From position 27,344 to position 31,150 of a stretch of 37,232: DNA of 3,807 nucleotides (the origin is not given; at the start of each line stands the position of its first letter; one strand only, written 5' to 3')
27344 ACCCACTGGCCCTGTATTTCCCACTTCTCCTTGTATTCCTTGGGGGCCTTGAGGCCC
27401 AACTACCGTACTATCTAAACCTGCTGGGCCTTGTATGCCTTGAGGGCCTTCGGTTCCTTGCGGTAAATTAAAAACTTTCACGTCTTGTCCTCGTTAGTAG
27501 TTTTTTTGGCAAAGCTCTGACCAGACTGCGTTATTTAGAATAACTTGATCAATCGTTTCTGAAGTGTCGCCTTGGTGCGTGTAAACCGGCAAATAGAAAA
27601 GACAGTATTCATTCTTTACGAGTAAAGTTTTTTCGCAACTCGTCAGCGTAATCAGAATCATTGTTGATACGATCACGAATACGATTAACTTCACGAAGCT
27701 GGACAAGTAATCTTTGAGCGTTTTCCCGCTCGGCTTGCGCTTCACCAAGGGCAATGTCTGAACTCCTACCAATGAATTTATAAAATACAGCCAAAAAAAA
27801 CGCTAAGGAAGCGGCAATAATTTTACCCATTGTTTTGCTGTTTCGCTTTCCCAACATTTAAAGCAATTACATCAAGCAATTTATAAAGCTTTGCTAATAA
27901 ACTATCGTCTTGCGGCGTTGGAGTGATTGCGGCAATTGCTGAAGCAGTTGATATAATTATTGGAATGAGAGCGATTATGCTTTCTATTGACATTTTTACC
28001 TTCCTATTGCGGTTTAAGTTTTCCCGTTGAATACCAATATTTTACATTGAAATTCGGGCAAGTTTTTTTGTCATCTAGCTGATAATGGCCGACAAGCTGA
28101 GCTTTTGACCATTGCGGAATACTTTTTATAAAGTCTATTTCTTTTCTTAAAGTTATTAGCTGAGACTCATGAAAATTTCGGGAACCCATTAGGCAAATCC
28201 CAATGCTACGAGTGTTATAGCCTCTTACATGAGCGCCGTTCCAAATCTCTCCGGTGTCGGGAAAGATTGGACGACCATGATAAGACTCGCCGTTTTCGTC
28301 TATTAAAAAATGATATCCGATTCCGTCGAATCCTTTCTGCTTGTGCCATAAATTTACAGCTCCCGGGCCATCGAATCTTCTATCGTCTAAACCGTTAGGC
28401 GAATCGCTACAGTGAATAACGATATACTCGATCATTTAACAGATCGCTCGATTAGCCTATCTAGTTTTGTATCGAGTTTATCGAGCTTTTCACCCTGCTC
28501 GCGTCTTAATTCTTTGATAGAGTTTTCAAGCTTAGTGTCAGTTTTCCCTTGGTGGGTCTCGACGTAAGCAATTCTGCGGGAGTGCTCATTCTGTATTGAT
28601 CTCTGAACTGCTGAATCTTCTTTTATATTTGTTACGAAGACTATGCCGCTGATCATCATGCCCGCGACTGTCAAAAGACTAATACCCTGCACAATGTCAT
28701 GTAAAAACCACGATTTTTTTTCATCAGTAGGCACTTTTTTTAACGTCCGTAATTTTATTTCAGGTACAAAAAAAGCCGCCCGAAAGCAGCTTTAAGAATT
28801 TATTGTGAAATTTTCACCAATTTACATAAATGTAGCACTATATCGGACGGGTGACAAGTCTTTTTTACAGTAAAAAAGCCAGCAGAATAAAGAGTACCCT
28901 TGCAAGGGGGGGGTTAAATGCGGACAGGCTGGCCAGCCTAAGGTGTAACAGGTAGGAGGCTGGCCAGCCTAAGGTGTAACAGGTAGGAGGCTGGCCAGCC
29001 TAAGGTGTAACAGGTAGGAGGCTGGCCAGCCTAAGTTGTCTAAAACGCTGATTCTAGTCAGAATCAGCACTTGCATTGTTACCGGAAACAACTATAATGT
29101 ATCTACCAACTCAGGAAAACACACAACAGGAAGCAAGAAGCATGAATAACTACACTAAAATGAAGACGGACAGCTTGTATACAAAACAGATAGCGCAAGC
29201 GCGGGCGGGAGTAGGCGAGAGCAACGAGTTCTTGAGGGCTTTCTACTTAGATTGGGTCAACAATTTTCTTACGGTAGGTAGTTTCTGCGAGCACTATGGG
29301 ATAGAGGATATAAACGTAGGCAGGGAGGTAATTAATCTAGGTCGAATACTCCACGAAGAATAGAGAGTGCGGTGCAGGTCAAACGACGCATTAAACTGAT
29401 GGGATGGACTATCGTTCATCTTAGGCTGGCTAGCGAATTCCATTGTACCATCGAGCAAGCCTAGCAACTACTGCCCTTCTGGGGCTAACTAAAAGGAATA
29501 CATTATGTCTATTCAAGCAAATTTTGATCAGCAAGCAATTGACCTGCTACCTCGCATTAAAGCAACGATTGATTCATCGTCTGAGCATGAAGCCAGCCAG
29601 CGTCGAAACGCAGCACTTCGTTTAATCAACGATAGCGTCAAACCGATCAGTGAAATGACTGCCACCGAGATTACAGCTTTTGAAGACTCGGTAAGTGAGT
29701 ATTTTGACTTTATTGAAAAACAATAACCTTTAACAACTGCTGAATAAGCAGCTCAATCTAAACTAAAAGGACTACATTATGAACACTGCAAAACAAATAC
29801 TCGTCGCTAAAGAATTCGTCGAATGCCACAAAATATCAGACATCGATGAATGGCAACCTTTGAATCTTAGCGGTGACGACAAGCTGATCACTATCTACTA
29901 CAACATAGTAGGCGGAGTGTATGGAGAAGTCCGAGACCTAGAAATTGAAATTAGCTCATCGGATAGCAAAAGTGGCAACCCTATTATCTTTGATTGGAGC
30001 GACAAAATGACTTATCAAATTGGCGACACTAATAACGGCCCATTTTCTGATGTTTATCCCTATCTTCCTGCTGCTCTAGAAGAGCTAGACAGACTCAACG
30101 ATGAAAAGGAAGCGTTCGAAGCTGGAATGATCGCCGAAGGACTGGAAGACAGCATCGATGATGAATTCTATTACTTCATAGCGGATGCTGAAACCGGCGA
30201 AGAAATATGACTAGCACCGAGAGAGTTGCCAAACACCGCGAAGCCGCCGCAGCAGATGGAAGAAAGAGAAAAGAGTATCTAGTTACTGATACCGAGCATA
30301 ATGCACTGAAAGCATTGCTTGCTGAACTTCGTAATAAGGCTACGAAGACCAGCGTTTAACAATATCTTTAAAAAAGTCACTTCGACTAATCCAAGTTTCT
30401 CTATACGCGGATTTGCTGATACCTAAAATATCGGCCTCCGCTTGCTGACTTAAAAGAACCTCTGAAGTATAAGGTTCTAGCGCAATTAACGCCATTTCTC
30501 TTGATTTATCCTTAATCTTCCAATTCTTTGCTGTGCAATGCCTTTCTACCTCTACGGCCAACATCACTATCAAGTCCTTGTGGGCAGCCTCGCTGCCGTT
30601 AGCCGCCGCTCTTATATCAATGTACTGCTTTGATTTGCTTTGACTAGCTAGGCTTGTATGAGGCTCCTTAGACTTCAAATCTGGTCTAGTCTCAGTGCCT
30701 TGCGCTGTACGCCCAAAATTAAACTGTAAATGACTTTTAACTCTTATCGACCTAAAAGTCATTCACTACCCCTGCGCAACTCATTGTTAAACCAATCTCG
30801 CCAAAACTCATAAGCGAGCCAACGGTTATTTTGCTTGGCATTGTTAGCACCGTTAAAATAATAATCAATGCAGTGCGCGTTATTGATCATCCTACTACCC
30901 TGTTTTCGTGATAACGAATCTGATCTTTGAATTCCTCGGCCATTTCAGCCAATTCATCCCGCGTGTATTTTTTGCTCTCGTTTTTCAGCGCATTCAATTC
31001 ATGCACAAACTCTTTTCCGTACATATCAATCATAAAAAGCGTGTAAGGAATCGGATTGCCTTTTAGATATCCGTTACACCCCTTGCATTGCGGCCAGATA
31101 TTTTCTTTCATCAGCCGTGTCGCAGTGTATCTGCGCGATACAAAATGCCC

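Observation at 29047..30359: Reverse-oriented four-gene island between the Q-position regulator and the lysis cassette: candidate anti-defence or moron operon with its own operator-controlled promoter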

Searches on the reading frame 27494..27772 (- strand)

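Call 7: search_protein_families(library=pfam, proteins=[window:27494-27772:-], max_evalue=0.1)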
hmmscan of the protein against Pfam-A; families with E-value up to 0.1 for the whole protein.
window:27494-27772:- (92 aa): 0 families

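Call 8: search_protein_families(library=phrogs, proteins=[window:27494-27772:-], max_evalue=0.1)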
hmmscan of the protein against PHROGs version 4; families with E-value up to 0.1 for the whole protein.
window:27494-27772:- (92 aa): 1 family
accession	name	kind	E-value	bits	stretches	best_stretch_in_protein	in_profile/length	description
phrog_1275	-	lysis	1.7e-07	32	1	33-91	8-72/81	Rz-like spanin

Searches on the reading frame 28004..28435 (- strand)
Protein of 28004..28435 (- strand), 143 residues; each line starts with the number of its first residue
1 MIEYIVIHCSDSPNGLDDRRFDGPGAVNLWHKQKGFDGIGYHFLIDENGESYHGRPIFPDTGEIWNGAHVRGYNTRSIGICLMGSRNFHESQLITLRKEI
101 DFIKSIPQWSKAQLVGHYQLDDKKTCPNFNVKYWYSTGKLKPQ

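Call 7: search_protein_families(library=pfam, proteins=[window:28004-28435:-], max_evalue=0.1)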
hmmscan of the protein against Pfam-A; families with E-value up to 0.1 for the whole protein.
window:28004-28435:- (143 aa): 1 family
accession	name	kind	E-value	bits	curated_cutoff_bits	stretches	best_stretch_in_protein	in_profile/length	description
PF01510.30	Amidase_2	-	1.9e-13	51.3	26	1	2-128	5-130/131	N-acetylmuramoyl-L-alanine amidase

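Call 8: search_protein_families(library=phrogs, proteins=[window:28004-28435:-], max_evalue=0.1)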
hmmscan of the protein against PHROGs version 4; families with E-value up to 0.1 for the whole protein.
window:28004-28435:- (143 aa): 5 families
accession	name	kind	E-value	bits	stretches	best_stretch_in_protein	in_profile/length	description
phrog_822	-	lysis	3.4e-33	116.2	1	2-141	24-159/215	amidase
phrog_1493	-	lysis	3.5e-15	57.1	1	2-132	34-164/394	endolysin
phrog_35436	-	lysis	1.2e-08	35.6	1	27-128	38-135/266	amidase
phrog_9611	-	lysis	0.0077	16.8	1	68-132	86-153/246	endolysin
phrog_5867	-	lysis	0.033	12.8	1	40-90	503-549/1029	endolysin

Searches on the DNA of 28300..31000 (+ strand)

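Call 4: search_dna_similar(query=window:28700-30800:+, collection=phages, mode=near, max_rows=20)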
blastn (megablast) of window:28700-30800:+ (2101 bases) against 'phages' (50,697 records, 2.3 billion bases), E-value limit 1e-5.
No match.

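Call 13: search_rna_families(source=window, start=28300, end=31000, threshold=evalue, max_evalue=1)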
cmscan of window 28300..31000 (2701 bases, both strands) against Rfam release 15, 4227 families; matches with E-value up to 1: 2.
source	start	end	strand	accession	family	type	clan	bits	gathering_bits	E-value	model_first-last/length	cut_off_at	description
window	30149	30190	+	RF01286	snoR26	Gene; snRNA; snoRNA; CD-box;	-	24.3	47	0.24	1-94/94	no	Small nucleolar RNA snoR26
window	28766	28889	-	RF01859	Phe_leader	Cis-reg; leader;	-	23.2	55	0.8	1-125/125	no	Phenylalanine leader peptide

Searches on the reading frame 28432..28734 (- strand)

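Call 7: search_protein_families(library=pfam, proteins=[window:28432-28734:-], max_evalue=0.1)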
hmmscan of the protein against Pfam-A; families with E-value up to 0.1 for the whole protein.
window:28432-28734:- (100 aa): 2 families
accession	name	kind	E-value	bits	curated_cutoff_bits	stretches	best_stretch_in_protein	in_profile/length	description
PF04636.18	PA26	-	0.007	15.8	29.4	1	5-93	144-233/445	PA26 p53-induced protein (sestrin)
PF25061.1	RRM_fung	-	0.04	14.5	27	1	32-65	8-40/85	Fungal RNA-binding domain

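Call 8: search_protein_families(library=phrogs, proteins=[window:28432-28734:-], max_evalue=0.1)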
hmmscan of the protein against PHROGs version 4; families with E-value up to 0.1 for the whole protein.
window:28432-28734:- (100 aa): 4 families
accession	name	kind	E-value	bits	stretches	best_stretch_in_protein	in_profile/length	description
phrog_32423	-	unknown function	0.00073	20.7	1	37-93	30-85/112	-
phrog_7686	-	lysis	0.0062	17.7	1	20-93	27-104/112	Rz-like spanin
phrog_9120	-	unknown function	0.019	16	1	35-88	60-109/127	-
phrog_739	-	lysis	0.096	13.9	1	18-93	10-91/122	Rz-like spanin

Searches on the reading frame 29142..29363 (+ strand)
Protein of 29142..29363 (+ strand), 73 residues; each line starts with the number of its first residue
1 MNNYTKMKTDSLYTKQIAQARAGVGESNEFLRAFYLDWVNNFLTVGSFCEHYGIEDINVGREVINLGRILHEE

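Call 7: search_protein_families(library=pfam, proteins=[window:29142-29363:+], max_evalue=0.1)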
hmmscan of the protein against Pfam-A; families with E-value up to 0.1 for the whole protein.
window:29142-29363:+ (73 aa): 0 families

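Call 8: search_protein_families(library=phrogs, proteins=[window:29142-29363:+], max_evalue=0.1)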
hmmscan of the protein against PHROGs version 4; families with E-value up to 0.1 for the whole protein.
window:29142-29363:+ (73 aa): 2 families
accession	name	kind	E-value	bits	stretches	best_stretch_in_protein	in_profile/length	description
phrog_26669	-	unknown function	9.8e-07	30.1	1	31-55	22-46/77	-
phrog_4907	-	unknown function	0.02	16.1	1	31-69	20-57/68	-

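Call 24: search_protein_families(library=padloc, proteins=[window:29142-29363:+], max_evalue=1)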
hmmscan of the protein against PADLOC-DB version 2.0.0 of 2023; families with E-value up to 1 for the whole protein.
window:29142-29363:+ (73 aa): 0 families

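Call 25: search_protein_families(library=ncbifam, proteins=[window:29142-29363:+], max_evalue=1)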
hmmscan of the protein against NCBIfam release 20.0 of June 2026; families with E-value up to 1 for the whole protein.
window:29142-29363:+ (73 aa): 0 families

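Call 47: search_dna_similar(query=window:29142-29360:+, collection=phages, mode=protein, max_evalue=0.1, max_rows=25)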
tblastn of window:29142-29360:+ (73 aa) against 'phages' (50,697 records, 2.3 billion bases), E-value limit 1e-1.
Records with a match: 47; places in all: 51; records where one place covers at least 80% of the query: 0.
Best place of each record, by identity: 60-80% 15; <60% 32.
By first word of the organism name: Erwinia 29; Salmonella 5; Aeromonas 3; Vibrio 2; Serratia 2; Xylella 2; Pseudomonas 1; Enterobacter 1; Hafnia 1; Pseudaeromonas 1.
By host as written in the record: Erwinia amylovora 11; - 5; Erwinia amylovora IVIA 1892.1 4; Erwinia sp. 3; Serratia sp. ATCC 39006 2; Xylella fastidiosa 2; Aeromonas hydrophila 2; Erwinia amylovora 1/79Sm 2; and 16 more.
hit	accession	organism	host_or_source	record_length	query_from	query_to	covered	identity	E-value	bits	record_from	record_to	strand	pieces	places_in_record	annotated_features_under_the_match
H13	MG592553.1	Vibrio phage 1.187.O._10N.286.49.F1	Vibrio splendidus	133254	35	72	52%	60.5%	5e-6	47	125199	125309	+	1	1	hypothetical protein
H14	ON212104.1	Vibrio phage VnaP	Vibrio natriegens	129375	26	72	64%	46.0%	6e-6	47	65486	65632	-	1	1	hypothetical protein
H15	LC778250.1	Aeromonas phage phiWae15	filtration agent for carassius auratus ...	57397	26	72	64%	44.7%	7e-5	44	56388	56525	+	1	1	hypothetical protein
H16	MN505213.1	Serratia phage JS26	Serratia sp. ATCC 39006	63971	33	72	55%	50.0%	1e-4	44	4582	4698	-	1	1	hypothetical protein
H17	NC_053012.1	Serratia phage JS26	Serratia sp. ATCC 39006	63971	33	72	55%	50.0%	1e-4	44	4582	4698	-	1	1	hypothetical protein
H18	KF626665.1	Xylella phage Sano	Xylella fastidiosa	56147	31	73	59%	44.2%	4e-3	39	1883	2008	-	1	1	hypothetical protein | ribosome_binding_site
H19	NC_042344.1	Xylella phage Sano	Xylella fastidiosa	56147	31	73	59%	44.2%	4e-3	39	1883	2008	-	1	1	hypothetical protein | ribosome_binding_site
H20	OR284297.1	Erwinia phage FIfi106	Erwinia amylovora TS3128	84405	31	67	51%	45.9%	1e-3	41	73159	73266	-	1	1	hypothetical protein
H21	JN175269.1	Pseudomonas phage phiPto-bp6g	Pseudomonas tolaasii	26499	34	68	48%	45.7%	5e-2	36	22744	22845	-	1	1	hypothetical protein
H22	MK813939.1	Aeromonas phage 4L372D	Aeromonas hydrophila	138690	29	71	59%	37.2%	1e-2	37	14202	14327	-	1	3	4L372D_032: hypothetical protein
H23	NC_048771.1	Aeromonas phage 4L372D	Aeromonas hydrophila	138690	29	71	59%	37.2%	1e-2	37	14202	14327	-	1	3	4L372D_032: hypothetical protein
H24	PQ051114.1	Erwinia phage Fifi318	Erwinia amylovora YBK14808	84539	31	59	40%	54.8%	7e-3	38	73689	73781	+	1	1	hypothetical protein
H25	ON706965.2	Erwinia phage Roscha1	Erwinia amylovora 1/79Sm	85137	31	59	40%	54.8%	9e-3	38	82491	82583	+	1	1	hypothetical protein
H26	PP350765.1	Erwinia phage Ea_Tu10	Erwinia sp.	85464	31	59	40%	54.8%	1e-2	38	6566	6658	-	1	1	none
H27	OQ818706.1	Erwinia phage Pistou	Erwinia amylovora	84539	31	59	40%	54.8%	1e-2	38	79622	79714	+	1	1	hypothetical protein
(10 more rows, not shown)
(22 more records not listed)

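Call 52: get_annotated_region(hit=H13, flank=3000)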
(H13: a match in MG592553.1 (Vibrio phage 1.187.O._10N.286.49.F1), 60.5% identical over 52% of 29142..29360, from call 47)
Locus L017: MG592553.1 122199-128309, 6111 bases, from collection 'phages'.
description: Vibrio phage 1.187.O._10N.286.49.F1, partial genome.
organism: Vibrio phage 1.187.O._10N.286.49.F1 (NCBI taxid 1881434)
taxonomy: Viruses; Duplodnaviria; Heunggongvirae; Uroviricota; Caudoviricetes
host: Vibrio splendidus; source: iron chloride precipitation of 0.2um-filtered seawater, resuspended in oxalate solution; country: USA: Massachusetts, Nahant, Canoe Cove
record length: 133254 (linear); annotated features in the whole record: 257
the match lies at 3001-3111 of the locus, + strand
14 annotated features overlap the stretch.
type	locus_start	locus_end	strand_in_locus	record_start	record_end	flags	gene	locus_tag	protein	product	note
CDS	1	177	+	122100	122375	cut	-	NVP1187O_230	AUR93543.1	hypothetical protein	NVP1187O_230; tara_best_match:OM-RGC.v1.030910101; cvp_best_match:CAMPEP_0000033964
CDS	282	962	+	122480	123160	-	-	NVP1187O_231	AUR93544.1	recombinase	NVP1187O_231; tara_best_match:OM-RGC.v1.012827521; cvp_best_match:CAMPEP_0000014898; InterPro:IPR006118; egg:COG1961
CDS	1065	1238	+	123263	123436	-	-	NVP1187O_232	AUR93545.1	hypothetical protein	NVP1187O_232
CDS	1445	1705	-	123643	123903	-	-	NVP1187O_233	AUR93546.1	hypothetical protein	NVP1187O_233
CDS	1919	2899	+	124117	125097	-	-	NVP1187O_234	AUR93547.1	UV-endonuclease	NVP1187O_234; tara_best_match:OM-RGC.v1.005653929; cvp_best_match:RF_PEP_326536766; InterPro:IPR004601; UV-endonuclease ...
CDS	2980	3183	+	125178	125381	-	-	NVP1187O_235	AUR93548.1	hypothetical protein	NVP1187O_235; tara_best_match:OM-RGC.v1.035430459; cvp_best_match:NCBI_PEP_339507809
CDS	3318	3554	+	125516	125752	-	-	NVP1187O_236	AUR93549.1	hypothetical protein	NVP1187O_236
CDS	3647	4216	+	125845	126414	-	-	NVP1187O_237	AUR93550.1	hypothetical protein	NVP1187O_237; tara_best_match:OM-RGC.v1.017991439; cvp_best_match:CAMPEP_0000014994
CDS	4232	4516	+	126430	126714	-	-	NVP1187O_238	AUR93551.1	hypothetical protein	NVP1187O_238; tara_best_match:OM-RGC.v1.031588106; cvp_best_match:CAMPEP_0000014794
CDS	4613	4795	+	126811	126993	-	-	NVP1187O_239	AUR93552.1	hypothetical protein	NVP1187O_239; tara_best_match:OM-RGC.v1.038601189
CDS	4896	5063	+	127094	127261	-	-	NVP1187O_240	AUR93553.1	hypothetical protein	NVP1187O_240; tara_best_match:OM-RGC.v1.037561010; cvp_best_match:CAMPEP_0000014990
CDS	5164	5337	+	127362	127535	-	-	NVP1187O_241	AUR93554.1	hypothetical protein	NVP1187O_241; cvp_best_match:CAMPEP_0000011536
CDS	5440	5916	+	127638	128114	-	-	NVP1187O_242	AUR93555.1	hypothetical protein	NVP1187O_242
CDS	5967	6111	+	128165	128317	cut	-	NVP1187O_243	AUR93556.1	TMhelix containing protein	NVP1187O_243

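Call 64: search_solved_structures(query=window:29142-29360:+, max_evalue=10)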
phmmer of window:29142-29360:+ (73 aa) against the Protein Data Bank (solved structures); distinct sequences matched with E-value up to 10: 2.
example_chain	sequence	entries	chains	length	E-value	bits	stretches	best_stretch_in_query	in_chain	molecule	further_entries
9d01_A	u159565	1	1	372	0.15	15.7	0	9-34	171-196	a-iTHR-201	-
4hpe_A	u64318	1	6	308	1.1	12.9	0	12-47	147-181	Putative cell wall hydrolase Tn916-like,CTn1-Orf17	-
